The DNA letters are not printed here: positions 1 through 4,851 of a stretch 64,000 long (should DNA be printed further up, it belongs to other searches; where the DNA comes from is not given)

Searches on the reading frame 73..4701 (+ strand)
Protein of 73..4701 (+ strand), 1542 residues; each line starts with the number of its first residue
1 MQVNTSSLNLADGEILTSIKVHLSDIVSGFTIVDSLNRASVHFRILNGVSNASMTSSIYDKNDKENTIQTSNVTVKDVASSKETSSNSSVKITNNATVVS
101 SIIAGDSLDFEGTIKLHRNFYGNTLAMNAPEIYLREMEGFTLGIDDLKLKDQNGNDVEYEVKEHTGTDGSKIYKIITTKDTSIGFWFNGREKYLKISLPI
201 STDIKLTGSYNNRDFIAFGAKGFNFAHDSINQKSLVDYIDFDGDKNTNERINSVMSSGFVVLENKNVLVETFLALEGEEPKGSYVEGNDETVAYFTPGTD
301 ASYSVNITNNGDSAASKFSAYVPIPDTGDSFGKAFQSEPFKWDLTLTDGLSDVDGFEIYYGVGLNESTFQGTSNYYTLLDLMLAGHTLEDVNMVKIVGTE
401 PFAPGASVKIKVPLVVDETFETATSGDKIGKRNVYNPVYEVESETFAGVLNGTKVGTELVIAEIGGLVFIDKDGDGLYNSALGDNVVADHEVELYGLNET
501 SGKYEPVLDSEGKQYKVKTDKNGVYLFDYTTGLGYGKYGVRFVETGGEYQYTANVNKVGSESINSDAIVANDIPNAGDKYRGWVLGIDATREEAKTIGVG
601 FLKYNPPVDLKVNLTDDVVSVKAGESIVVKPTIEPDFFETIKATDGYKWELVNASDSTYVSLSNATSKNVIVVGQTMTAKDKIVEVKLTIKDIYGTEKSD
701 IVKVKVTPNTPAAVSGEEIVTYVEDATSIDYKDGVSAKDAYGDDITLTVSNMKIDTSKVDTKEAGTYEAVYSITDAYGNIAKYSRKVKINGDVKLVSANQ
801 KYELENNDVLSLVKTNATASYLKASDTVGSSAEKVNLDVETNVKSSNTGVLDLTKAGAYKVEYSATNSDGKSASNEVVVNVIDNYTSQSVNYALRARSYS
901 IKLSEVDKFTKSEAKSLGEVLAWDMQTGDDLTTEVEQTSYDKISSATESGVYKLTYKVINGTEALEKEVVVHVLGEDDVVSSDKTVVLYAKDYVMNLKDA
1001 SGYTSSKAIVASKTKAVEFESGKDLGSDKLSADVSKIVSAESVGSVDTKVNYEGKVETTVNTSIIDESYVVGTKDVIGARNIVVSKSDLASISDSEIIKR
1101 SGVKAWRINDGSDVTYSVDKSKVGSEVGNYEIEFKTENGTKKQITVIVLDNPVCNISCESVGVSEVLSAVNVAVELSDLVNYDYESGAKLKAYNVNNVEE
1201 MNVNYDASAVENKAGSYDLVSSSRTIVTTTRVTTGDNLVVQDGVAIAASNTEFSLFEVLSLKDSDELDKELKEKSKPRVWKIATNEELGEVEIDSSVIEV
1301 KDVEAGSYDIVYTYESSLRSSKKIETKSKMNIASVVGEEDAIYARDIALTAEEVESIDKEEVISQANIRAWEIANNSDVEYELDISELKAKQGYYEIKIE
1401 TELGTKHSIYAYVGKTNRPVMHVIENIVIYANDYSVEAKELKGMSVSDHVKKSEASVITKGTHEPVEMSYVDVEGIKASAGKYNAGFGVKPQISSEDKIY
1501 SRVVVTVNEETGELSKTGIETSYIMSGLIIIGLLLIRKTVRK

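Call 29: search_protein_families(library=pfam, proteins=[window:73-4701:+], max_evalue=0.0001)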
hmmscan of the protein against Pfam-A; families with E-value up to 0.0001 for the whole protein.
window:73-4701:+ (1542 aa): 1 family
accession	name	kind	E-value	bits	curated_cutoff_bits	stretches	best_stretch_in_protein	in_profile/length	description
PF16403.11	Bact_surface_Ig-like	-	1.7e-07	31.6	27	1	732-789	18-71/71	Bacterial surface protein, Ig-like domain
